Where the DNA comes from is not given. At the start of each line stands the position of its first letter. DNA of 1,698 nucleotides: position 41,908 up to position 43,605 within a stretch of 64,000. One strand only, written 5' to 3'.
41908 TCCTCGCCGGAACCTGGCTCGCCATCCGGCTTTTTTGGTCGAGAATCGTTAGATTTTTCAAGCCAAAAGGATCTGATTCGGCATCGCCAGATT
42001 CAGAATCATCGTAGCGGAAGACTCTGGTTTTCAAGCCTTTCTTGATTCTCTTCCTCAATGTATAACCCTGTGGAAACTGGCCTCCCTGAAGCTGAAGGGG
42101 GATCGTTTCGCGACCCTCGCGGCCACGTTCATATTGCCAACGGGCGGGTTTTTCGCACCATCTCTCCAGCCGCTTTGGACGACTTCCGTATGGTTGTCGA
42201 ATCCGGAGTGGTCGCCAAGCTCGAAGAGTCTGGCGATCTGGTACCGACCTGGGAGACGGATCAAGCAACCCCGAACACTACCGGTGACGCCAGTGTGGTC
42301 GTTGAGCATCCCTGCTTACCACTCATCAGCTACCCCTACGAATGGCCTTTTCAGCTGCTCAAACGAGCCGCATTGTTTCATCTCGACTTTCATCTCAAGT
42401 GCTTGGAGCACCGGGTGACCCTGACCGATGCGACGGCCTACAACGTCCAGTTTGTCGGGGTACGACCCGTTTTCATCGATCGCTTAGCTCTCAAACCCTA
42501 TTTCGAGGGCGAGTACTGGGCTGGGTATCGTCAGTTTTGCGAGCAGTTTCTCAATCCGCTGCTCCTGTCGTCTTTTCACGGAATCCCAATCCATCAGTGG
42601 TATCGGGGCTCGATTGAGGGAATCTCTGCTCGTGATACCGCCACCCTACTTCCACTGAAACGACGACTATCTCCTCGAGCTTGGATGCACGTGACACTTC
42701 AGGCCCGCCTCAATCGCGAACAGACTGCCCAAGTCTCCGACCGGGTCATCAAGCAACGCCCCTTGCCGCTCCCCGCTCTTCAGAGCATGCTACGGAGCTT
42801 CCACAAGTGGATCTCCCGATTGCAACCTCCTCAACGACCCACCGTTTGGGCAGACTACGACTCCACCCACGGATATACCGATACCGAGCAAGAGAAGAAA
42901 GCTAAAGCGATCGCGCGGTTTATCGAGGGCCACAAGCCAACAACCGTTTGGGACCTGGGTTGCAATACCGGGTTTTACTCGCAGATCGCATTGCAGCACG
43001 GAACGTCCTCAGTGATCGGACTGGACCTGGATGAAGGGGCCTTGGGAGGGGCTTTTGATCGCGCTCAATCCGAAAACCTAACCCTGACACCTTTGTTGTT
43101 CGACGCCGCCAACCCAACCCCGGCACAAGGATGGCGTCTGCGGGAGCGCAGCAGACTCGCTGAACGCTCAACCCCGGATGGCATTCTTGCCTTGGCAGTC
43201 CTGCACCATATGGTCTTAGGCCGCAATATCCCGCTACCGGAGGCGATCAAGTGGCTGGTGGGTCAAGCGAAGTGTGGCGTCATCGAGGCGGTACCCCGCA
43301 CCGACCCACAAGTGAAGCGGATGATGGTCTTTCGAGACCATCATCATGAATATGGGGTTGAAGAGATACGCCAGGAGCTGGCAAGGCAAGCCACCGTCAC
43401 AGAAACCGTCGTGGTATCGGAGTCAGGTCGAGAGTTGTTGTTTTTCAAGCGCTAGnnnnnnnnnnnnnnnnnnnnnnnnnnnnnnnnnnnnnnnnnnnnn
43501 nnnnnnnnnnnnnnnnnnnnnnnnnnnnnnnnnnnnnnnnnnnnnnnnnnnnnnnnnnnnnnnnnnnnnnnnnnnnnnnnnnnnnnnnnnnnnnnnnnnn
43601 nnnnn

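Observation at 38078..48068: Three diverged paralogs of a compact LtaS/EptA-like membrane enzyme clustered after a Fur-controlled TonB receptor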

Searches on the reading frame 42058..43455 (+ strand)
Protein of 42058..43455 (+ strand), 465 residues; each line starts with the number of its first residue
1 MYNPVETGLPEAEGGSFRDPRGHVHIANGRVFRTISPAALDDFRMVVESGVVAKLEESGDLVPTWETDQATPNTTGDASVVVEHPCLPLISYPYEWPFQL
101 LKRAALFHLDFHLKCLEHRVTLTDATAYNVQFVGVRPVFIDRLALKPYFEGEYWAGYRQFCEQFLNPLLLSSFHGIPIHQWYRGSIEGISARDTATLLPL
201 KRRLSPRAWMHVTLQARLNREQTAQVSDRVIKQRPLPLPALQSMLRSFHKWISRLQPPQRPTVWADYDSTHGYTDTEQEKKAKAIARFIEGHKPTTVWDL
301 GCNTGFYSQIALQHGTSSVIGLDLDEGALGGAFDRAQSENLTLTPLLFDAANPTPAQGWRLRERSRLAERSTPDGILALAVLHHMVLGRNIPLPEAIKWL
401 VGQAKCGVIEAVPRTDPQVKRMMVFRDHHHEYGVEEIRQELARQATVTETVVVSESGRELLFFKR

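Call 8: search_protein_families(library=pfam, proteins=[window:42058-43455:+], max_evalue=0.01)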
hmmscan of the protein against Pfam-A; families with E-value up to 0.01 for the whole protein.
window:42058-43455:+ (465 aa): 5 families
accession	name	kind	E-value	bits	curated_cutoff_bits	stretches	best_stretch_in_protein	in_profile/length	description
PF01728.25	FtsJ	-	5.8e-05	23.5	24.1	1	287-329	15-58/181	FtsJ-like methyltransferase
PF13649.12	Methyltransf_25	-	7.4e-05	23.8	27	1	297-352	1-57/97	Methyltransferase domain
PF08242.18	Methyltransf_12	-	0.00025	22.2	30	1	299-385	2-78/98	Methyltransferase domain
PF08241.18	Methyltransf_11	-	0.0026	18.8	21.2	1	299-348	2-49/95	Methyltransferase domain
PF13847.12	Methyltransf_31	-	0.0034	17.5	27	1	293-341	3-53/145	Methyltransferase domain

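Call 9: search_protein_families(library=ncbifam, proteins=[window:42058-43455:+], max_evalue=0.01)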
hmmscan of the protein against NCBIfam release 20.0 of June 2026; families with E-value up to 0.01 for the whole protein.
window:42058-43455:+ (465 aa): 2 families
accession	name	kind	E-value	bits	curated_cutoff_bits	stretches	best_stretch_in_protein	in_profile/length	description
TIGR04290.1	meth_Rta_06860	hypoth_equivalog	6.7e-05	22.5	300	1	273-330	32-86/226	TIGR04290 family methyltransferase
NF043040.1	corrin_prot_MT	hypoth_equivalog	0.0047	16.4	180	1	280-342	29-89/216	corrinoid protein-associated methyltransferase CpaM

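Call 21: find_homologous_proteins(query=window:42058-43455:+)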
Query window:42058-43455:+ (465 aa): 6889 proteins with E <= 0.001 among 8000 candidates; the best 120 are listed.
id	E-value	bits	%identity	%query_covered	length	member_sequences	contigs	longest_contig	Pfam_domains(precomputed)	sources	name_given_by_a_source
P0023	0.0e+0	1083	100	100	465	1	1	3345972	-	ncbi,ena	-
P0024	1.1e-143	497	50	97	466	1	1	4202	-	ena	-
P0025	1.5e-143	497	50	97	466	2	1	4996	-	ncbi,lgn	-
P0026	3.0e-143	496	50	98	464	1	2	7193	PF08242.19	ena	-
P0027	1.4e-141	491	48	98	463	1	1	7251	PF01728.26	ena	-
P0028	2.3e-141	490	49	99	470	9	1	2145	PF08242.19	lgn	-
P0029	4.4e-141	489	50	98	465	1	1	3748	-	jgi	jgi:ribosomal protein L11 methylase PrmA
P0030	8.3e-140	485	48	97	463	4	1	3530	-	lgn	-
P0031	8.6e-140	485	48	97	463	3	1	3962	-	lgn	-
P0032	2.5e-139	483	48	98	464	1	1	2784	PF13649.13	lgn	-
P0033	4.0e-139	482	49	96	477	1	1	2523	-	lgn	-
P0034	5.1e-139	482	48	97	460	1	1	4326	PF13649.13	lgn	-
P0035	1.1e-138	481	47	98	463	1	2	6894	-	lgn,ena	-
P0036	1.2e-138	481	48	98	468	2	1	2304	-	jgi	jgi:ribosomal protein L11 methylase PrmA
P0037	1.4e-138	481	48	97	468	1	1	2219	-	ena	-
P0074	2.1e-135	470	48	98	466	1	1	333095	-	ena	-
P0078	3.6e-135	469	46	97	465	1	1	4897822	-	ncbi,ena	-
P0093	1.4e-134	467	50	98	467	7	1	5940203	-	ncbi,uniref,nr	ncbi:hypothetical protein IGS68_05965 [Skermanella sp. TT6]|uniref:Nodulation protein NoeA n=1 Tax=S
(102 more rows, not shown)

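Call 22: find_encoding_contigs(protein=P0093, flank=7000, max_places=2)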
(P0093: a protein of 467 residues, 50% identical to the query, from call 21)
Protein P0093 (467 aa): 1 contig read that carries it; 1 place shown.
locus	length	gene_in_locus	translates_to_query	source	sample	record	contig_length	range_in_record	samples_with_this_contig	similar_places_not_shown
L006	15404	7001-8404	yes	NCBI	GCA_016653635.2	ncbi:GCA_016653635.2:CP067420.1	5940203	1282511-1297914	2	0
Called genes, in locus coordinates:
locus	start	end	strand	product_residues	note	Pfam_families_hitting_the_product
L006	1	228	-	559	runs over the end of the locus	PF02463:SMC_N, PF13476:AAA_23, PF13304:AAA_21 (faint)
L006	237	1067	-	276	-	PF13512:TPR_18, PF13174:TPR_6 (faint), PF13428:TPR_14 (faint), PF13432:TPR_16 (faint), PF13525:YfiO, PF14559:TPR_19 (faint)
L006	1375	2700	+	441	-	PF11902:DUF3422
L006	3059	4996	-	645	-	PF21419:RoxA-like_Cyt-c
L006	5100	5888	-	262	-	PF09374:PG_binding_3 (faint), PF01471:PG_binding_1, PF02563:Poly_export (weak)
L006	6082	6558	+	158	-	-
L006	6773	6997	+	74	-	-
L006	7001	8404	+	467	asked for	-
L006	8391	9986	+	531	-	PF00884:Sulfatase (weak)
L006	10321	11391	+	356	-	PF10518:TAT_signal (weak), PF13379:NMT1_2, PF09084:NMT1, PF12974:Phosphonate-bd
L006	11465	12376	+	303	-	PF00528:BPD_transp_1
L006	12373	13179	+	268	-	PF00005:ABC_tran, PF13304:AAA_21 (faint)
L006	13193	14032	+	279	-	PF00795:CN_hydrolase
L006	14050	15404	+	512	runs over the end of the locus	PF22039:HUTI_composite_bact (weak), PF01979:Amidohydro_1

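Call 23: find_encoding_contigs(protein=P0078, flank=7000, max_places=2)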
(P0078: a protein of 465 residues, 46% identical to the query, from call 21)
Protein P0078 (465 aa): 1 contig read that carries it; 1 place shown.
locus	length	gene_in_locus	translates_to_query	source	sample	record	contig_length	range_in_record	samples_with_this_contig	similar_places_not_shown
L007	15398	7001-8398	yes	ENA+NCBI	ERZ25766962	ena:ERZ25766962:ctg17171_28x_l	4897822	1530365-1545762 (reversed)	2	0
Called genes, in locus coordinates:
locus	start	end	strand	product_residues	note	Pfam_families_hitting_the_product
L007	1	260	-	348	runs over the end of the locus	PF03706:LPG_synthase_TM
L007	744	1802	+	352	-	PF00082:Peptidase_S8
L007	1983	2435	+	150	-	PF00903:Glyoxalase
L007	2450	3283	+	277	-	PF27522:YDMC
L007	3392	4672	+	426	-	-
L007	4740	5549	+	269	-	PF13489:Methyltransf_23, PF01209:Ubie_methyltran, PF13847:Methyltransf_31, PF08241:Methyltransf_11, PF08242:Methyltransf_12, PF13649:Methyltransf_25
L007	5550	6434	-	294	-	PF02668:TauD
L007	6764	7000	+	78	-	-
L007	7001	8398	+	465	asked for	-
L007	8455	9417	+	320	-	PF19300:BPD_transp_1_N, PF00528:BPD_transp_1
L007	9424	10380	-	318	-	PF20434:BD-FAE, PF07859:Abhydrolase_3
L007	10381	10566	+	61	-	-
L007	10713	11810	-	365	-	PF21320:WHD_Rv2258c (weak), PF13489:Methyltransf_23, PF02390:Methyltransf_4, PF05175:MTS, PF13847:Methyltransf_31, PF08241:Methyltransf_11, PF08242:Methyltransf_12, PF13649:Methyltransf_25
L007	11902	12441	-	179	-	PF07310:PAS_5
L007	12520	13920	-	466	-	PF01946:Thi4 (weak), PF03486:HI0933_like (faint), PF07992:Pyr_redox_2, PF12831:FAD_oxidored, PF13450:NAD_binding_8 (weak), PF13738:Pyr_redox_3 (faint), PF04324:Fer2_BFD (weak), PF17806:SO_alpha_A3 (weak)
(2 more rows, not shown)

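Call 24: find_encoding_contigs(protein=P0074, flank=7000, max_places=2)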
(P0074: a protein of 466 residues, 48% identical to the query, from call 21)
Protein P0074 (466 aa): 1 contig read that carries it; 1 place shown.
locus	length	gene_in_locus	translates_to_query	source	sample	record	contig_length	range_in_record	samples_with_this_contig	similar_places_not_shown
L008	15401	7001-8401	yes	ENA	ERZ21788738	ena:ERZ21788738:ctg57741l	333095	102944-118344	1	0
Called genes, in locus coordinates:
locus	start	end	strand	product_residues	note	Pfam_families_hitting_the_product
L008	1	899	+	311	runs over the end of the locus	PF02388:FemAB (faint), PF13480:Acetyltransf_6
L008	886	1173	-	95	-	-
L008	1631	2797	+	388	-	PF13243:SQHop_cyclase_C (faint), PF07944:Beta-AFase-like_GH127_cat (faint), PF09492:Pec_lyase (faint), PF06662:C5-epim_C (faint), PF25840:Ulvan_lyase_N (faint)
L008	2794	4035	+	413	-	PF13439:Glyco_transf_4 (weak), PF13579:Glyco_trans_4_4 (weak)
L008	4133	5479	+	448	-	PF19358:DUF5935, PF04932:Wzy_C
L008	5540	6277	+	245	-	PF13489:Methyltransf_23, PF01209:Ubie_methyltran (weak), PF07021:MetW, PF13847:Methyltransf_31, PF08241:Methyltransf_11, PF08242:Methyltransf_12, PF13649:Methyltransf_25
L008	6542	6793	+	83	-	-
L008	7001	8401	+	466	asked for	-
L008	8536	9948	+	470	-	-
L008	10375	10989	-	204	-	-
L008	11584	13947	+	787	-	PF13415:Beta-prop_FBX42 (faint), PF24681:Kelch_KLHDC2_KLHL20_DRC7, PF24981:Beta-prop_ATRN-LZTR1 (faint), PF24681:Kelch_KLHDC2_KLHL20_DRC7 (weak)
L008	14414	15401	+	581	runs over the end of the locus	-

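Call 32: search_dna_similar(query=window:42058-43455:+, collection=plasmids, mode=protein, max_evalue=0.00001, max_rows=25)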
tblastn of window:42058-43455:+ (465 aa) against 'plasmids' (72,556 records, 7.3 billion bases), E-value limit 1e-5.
Records with a match: 65; places in all: 65; records where one place covers at least 80% of the query: 65.
Best place of each record, by identity: <60% 65.
By first word of the organism name: Sinorhizobium 57; Rhizobium 3; Ensifer 1; Novosphingobium 1; Gemmatirosa 1; Singulisphaera 1; Deltaproteobacteria 1.
By predicted mobility (MOB-suite, as given by PLSDB): conjugative 61; non-mobilizable 4.
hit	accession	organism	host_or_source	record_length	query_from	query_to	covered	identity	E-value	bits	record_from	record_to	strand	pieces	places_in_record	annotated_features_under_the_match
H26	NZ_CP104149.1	Sinorhizobium medicae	Trigonella foenum-graecum,cell culture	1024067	10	465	98%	41.2%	2e-91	310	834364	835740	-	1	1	record has no annotation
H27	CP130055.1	Sinorhizobium meliloti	Medicago,Cell culture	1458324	10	465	94%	42.8%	4e-75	329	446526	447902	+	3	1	none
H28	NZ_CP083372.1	Ensifer canadensis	Melilotus albus,Cell Culture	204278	10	465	98%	40.9%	5e-91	309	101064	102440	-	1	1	noeA: nodulation protein NoeA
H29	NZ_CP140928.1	Sinorhizobium medicae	Medicago lupulina,whole organism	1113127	10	465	98%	40.9%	5e-91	309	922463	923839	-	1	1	record has no annotation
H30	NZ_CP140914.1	Sinorhizobium medicae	Medicago lupulina,whole organism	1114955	10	465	98%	40.9%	5e-91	309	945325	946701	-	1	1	record has no annotation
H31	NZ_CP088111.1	Sinorhizobium medicae WSM1115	cell culture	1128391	10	465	98%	40.9%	5e-91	309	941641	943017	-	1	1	record has no annotation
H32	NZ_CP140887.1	Sinorhizobium medicae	Medicago lupulina,whole organism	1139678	10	465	98%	40.9%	5e-91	309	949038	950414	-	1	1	none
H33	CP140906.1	Sinorhizobium medicae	Medicago lupulina,whole organism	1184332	10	465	98%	40.9%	5e-91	309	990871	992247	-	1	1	noeA: nodulation protein NoeA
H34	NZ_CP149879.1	Sinorhizobium medicae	Medicago sativa,Cell Culture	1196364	10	465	98%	40.9%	5e-91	309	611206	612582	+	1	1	record has no annotation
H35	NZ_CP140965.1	Sinorhizobium medicae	Medicago lupulina,whole organism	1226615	10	465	98%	40.9%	5e-91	309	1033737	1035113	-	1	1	record has no annotation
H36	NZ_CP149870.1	Sinorhizobium medicae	Melilotus albus,Cell Culture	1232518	10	465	98%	40.9%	5e-91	309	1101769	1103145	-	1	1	record has no annotation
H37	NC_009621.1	Sinorhizobium medicae WSM419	-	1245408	10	465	98%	40.9%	5e-91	309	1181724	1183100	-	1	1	record has no annotation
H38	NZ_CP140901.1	Sinorhizobium medicae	Medicago lupulina,whole organism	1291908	10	465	98%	40.9%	5e-91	309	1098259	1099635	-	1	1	record has no annotation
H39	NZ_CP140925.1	Sinorhizobium medicae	Medicago lupulina,whole organism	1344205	10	465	98%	40.9%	5e-91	309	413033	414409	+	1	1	record has no annotation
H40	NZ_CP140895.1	Sinorhizobium medicae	Medicago lupulina,whole organism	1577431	10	465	98%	40.9%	5e-91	309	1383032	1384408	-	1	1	record has no annotation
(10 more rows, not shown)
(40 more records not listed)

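Call 64: search_protein_families(library=pfam, proteins=[L006:8391-9986:+, L008:8536-9948:+], max_evalue=0.01)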
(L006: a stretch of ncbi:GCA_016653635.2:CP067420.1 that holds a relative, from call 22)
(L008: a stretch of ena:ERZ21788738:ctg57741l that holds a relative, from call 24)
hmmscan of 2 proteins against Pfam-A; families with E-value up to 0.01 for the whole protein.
L006:8391-9986:+ (531 aa): 1 family
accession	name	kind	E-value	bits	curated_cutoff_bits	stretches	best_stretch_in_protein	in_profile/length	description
PF00884.28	Sulfatase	-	1.1e-07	31.9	25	1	187-443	1-245/301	Sulfatase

L008:8536-9948:+ (470 aa): 2 families
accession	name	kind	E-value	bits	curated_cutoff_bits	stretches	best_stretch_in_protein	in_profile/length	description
PF00884.28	Sulfatase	-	2.8e-05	24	25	1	244-406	80-245/301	Sulfatase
PF01663.27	Phosphodiest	-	0.00054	20.1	23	1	351-407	171-224/342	Type I phosphodiesterase / nucleotide pyrophosphatase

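Call 70: predict_structure(alignment_id=A3)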
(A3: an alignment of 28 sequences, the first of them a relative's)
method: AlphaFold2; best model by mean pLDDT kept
length: 465 residues; sequences in the alignment: 28
mean_pLDDT: 83.4   pTM: 0.87
mean pLDDT of the five models: 83.4, 82.3, 81.1, 80.6, 79.6
residues with pLDDT >= 90: 203; 70-90: 185; 50-70: 49; < 50: 28
segments of 3 or more residues with pLDDT < 50: 1-9, 225-232, 354-364
pLDDT, mean of each block of 10 residues (from residue 1): 38 66 78 86 90 93 81 66 83 90 97 95 87 92 89 87 92 83 71 89 88 82 48 74 96 91 72 88 97 94 88 96 88 95 87 42 54 87 84 90 93 89 72 93 97 95 96
secondary structure, 60 per line:
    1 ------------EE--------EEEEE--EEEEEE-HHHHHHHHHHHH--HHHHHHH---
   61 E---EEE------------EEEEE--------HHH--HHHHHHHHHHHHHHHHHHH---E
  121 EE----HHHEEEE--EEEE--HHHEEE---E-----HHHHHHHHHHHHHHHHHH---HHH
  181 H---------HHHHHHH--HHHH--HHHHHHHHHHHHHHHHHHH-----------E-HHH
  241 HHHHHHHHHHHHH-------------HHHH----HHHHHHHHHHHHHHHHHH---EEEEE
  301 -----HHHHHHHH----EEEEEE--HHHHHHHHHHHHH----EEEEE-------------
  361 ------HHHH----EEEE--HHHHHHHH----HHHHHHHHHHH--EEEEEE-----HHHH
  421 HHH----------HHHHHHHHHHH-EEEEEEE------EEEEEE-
elements in order: E23-27 E30-35 H37-48 H51-57 E65-67 E80-84 H98-116 E120-122 E130-133 E136-139 E145-147 H157-174 H178-181 H191-197 H200-203 H206-224 H238-253 H267-270 H275-292 E296-300 H306-313 E318-323 H326-338 E343-347 H367-370 E375-378 H381-388 H393-403 E406-411 H417-423 H434-444 E446-452 E459-464

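Call 74: fold_search(model_id=the predicted structure, library=pdb)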
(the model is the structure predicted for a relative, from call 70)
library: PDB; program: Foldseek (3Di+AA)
matches with E <= 10: 1991; with E <= 0.001: 774
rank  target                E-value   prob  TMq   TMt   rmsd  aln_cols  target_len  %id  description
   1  8gdu                  2.7e-07  1.00  0.27  0.62   5.5       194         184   14  Crystal structure of a mutant methyl transferase from Methanosarcina acetivorans, Northeast Structural Genomics Consorti (released 2024-01-24)
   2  1ve3_A                3.2e-07  1.00  0.31  0.62   6.1       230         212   15  Crystal structure of PH0226 protein from Pyrococcus horikoshii OT3 (released 2005-05-24)
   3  4kib_B                3.3e-07  1.00  0.29  0.39   5.6       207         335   18  Crystal structure of methyltransferase from Streptomyces hygroscopicus complexed with S-adenosyl-L-homocysteine and me (released 2014-05-07)
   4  8ryf_B                5.1e-07  1.00  0.31  0.59   5.9       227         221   14  AzeJ in complex with MTA and AZE from Pseudomonas aeruginosa (P4(2)22) (released 2025-01-01)
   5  4qdk_B                6.0e-07  1.00  0.31  0.62   8.3       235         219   19  Crystal structure of magnesium protoporphyrin IX methyltransferase (ChlM) from Synechocystis PCC 6803 with bound SAH (released 2014-08-06)
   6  5je6_A                6.0e-07  1.00  0.30  0.56   6.5       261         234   13  Crystal structure of Burkholderia glumae ToxA (released 2016-05-11)
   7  8ftv                  6.0e-07  1.00  0.29  0.39  17.1       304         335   16  SgvM methyltransferase triple variant (M144V/F329V/T331A) with SAH and 2-oxo-4-phenylbutanoic acid (released 2023-11-01)
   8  4m73_B                6.3e-07  1.00  0.30  0.41   5.7       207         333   15  Mutant structure of methyltransferase from Streptomyces hygroscopicus (released 2014-06-25)
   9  8ys9_B                6.3e-07  1.00  0.30  0.60   5.8       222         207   21  Crystal structure of Phosphatidylethanolamine N-methyltransferase from R. thermophilum complexed with DMPE and SAH (released 2024-10-16)
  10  6pqb_B                6.7e-07  1.00  0.27  0.45  15.4       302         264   14  Crystal structure of aminoglycoside-resistance methyltransferase RmtC bound to S-adenosylhomocysteine (SAH) (released 2019-10-16)
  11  4m71_B                7.8e-07  1.00  0.27  0.37  19.0       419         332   14  Mutant structure of methyltransferase from Streptomyces hygroscopicus complexed with S-adenosyl-L-homocysteine and met (released 2014-06-25)
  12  4m71_A                9.2e-07  1.00  0.31  0.41   5.4       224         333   16  Mutant structure of methyltransferase from Streptomyces hygroscopicus complexed with S-adenosyl-L-homocysteine and met (released 2014-06-25)
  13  3fri                  9.2e-07  1.00  0.27  0.47  13.3       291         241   15  Structure of the 16S rRNA methylase RmtB, I222 (released 2009-08-11)
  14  4m6x_B                9.2e-07  1.00  0.31  0.42  18.0       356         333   16  Mutant structure of methyltransferase from Streptomyces hygroscopicus complexed with S-adenosyl-L-homocysteine and met (released 2014-06-25)
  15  4m6x_A                9.7e-07  1.00  0.30  0.40   5.4       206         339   16  Mutant structure of methyltransferase from Streptomyces hygroscopicus complexed with S-adenosyl-L-homocysteine and met (released 2014-06-25)
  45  4azs                  2.3e-06  1.00  0.31  0.32   5.8       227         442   16  High resolution (2.2 A) crystal structure of WbdD. (released 2012-09-26)
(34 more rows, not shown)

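Call 96: search_protein_families(library=padloc, proteins=[window:42058-43455:+], max_evalue=0.01)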
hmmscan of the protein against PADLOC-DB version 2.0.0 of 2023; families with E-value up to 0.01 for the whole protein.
window:42058-43455:+ (465 aa): 1 family
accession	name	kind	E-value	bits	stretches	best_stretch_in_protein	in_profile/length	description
PDLC04134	mad2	-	1e-10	39.1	1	266-456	265-428/492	mads_2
